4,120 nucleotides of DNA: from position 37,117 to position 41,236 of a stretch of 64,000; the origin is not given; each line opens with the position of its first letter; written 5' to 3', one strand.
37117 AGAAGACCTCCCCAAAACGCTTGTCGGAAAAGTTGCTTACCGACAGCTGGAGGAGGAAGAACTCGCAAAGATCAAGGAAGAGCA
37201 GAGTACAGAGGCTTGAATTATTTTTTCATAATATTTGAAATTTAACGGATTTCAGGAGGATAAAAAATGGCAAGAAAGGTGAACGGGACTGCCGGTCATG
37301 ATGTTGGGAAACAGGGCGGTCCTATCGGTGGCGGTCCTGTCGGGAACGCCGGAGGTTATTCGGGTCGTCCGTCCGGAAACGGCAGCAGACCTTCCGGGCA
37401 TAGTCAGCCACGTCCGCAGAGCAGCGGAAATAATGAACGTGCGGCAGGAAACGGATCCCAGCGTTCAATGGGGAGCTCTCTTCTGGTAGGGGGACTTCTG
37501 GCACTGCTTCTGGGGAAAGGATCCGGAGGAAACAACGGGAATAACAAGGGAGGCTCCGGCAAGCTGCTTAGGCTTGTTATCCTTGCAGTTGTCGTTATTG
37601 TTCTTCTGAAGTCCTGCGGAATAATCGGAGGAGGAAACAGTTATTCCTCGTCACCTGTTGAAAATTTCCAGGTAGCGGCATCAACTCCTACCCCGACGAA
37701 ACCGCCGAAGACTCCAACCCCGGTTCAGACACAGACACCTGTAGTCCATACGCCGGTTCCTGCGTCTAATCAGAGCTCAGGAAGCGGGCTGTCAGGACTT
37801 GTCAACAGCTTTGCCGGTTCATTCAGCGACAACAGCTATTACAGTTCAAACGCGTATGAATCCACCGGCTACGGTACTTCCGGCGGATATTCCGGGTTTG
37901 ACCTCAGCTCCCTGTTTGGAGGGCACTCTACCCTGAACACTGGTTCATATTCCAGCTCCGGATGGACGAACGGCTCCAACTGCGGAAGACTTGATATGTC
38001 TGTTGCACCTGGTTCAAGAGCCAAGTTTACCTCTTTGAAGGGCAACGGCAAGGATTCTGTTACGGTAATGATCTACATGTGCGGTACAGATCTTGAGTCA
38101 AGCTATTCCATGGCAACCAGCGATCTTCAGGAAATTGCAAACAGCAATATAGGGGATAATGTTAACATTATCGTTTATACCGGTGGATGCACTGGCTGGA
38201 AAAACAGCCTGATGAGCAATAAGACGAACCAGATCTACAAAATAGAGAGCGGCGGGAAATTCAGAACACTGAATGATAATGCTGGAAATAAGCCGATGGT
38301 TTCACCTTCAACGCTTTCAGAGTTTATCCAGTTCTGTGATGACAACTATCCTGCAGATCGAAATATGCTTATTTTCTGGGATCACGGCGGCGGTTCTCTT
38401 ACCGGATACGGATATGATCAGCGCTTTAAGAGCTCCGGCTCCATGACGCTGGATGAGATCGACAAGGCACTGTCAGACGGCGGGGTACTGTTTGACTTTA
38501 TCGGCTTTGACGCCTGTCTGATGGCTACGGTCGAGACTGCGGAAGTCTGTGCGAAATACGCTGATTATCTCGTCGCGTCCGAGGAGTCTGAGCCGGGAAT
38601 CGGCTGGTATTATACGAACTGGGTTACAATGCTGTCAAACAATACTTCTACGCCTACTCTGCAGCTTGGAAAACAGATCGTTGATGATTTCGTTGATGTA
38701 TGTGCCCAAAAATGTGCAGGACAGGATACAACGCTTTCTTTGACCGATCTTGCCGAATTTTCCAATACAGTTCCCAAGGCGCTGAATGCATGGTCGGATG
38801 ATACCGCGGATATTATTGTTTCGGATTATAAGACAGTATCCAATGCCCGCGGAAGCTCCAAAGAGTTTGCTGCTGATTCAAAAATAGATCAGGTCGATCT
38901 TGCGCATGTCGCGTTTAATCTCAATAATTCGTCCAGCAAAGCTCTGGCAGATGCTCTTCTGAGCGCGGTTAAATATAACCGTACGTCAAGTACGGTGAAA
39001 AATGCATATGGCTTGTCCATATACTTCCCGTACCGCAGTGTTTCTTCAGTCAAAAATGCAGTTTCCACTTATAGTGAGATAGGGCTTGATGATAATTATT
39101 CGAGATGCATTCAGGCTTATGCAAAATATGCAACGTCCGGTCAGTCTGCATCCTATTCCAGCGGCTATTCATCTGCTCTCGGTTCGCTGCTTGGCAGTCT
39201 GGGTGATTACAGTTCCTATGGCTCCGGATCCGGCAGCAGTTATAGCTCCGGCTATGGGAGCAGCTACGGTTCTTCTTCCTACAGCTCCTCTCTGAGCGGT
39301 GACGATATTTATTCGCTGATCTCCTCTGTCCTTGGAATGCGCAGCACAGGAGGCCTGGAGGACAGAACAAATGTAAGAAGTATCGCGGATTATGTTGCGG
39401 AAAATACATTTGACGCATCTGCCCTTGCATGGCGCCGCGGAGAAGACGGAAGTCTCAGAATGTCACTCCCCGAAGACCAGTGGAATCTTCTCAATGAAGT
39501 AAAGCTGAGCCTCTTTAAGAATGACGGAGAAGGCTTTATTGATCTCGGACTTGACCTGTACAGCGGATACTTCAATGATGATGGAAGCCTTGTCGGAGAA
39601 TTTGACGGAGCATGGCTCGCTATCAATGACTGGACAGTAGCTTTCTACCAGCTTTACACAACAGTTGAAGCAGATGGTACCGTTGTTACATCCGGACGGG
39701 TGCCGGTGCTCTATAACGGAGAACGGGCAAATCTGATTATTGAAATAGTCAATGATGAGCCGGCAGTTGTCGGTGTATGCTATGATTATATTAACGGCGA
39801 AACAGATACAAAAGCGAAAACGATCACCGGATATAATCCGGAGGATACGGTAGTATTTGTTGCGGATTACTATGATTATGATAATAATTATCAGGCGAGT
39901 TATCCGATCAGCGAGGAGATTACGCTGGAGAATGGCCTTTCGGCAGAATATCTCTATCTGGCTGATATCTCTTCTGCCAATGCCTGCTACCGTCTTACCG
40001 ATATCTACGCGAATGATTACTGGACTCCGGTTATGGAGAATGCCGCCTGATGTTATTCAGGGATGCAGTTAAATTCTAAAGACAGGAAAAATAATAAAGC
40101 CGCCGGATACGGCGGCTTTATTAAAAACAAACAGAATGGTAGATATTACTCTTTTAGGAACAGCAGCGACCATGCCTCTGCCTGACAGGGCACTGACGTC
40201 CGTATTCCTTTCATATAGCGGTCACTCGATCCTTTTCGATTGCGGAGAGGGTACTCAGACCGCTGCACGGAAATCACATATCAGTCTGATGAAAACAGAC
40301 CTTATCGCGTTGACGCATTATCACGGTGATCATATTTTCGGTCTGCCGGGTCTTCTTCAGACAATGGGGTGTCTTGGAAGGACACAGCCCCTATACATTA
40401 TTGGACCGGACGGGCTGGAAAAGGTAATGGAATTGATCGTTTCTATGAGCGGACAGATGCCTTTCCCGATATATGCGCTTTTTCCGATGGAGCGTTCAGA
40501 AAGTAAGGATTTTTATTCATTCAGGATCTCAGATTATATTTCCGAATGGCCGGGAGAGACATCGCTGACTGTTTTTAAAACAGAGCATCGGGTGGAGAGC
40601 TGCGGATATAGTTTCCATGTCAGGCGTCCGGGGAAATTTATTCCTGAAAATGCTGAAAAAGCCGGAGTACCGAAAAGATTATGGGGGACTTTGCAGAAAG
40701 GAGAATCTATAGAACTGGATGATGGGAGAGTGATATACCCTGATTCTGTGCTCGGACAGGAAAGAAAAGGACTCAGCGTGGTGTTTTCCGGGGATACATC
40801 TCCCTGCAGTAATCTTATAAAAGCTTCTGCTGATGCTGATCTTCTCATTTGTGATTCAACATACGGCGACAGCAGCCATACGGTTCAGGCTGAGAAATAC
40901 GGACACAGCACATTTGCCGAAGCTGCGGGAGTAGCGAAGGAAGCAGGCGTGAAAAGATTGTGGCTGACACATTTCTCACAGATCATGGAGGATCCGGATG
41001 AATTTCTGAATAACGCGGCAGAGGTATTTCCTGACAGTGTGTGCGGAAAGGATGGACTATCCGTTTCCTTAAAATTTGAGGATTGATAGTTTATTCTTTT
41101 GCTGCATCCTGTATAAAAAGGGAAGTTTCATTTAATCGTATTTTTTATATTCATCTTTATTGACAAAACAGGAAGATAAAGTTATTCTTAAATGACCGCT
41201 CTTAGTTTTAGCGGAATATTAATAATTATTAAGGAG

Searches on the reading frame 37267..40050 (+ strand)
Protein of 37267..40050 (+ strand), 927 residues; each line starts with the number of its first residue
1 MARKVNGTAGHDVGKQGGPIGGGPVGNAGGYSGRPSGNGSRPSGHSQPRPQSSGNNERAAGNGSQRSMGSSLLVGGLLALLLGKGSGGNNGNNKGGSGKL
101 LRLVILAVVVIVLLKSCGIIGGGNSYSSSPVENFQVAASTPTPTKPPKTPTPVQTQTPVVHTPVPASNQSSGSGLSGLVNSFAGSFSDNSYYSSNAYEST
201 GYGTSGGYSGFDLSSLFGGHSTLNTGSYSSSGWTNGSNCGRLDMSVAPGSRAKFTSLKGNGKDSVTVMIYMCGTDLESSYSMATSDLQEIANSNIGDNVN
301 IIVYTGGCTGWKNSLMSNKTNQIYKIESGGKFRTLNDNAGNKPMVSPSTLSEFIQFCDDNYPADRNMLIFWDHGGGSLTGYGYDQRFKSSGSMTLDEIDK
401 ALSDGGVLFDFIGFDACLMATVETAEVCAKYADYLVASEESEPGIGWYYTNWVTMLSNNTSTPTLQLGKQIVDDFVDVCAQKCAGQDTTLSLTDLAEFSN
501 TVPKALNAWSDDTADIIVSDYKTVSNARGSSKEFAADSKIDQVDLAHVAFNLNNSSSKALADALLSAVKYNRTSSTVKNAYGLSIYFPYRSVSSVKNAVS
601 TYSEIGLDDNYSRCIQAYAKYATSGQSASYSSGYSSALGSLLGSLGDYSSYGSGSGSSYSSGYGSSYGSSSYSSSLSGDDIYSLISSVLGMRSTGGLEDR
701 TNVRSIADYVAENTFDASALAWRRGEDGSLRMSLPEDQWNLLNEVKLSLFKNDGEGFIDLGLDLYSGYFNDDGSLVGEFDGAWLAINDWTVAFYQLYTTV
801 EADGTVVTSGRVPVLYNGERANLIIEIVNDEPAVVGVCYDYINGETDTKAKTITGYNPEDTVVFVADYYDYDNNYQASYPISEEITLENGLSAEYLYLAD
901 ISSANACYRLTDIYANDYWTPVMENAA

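Call 51: search_protein_families(library=pfam, proteins=[window:37267-40050:+], max_evalue=0.001)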
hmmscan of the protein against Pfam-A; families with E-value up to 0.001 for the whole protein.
window:37267-40050:+ (927 aa): 1 family
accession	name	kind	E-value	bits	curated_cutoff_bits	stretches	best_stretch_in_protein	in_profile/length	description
PF03415.19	Peptidase_C11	-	1.3e-43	150.4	25.8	1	269-623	1-342/359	Clostripain family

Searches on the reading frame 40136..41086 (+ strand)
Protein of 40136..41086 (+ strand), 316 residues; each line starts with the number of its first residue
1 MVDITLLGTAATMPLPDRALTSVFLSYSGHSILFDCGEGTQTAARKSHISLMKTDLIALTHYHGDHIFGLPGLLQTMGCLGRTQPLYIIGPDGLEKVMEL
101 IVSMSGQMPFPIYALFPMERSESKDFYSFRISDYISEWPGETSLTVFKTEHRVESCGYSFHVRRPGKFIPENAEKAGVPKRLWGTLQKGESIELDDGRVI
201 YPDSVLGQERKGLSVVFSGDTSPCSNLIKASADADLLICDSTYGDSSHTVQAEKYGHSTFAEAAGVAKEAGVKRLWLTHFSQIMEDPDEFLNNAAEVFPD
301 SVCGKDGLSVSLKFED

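Call 51: search_protein_families(library=pfam, proteins=[window:40136-41086:+], max_evalue=0.001)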
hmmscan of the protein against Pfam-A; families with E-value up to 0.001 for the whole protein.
window:40136-41086:+ (316 aa): 3 families
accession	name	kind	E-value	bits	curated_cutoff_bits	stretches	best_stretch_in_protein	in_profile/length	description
PF12706.13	Lactamase_B_2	-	9.3e-15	55.2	27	2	210-280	132-200/200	Beta-lactamase superfamily domain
PF00753.33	Lactamase_B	-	1.3e-09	38.7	22.7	1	22-76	8-66/196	Metallo-beta-lactamase superfamily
PF13691.12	Lactamase_B_4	-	5.1e-05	23.3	27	1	12-66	4-60/63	tRNase Z endonuclease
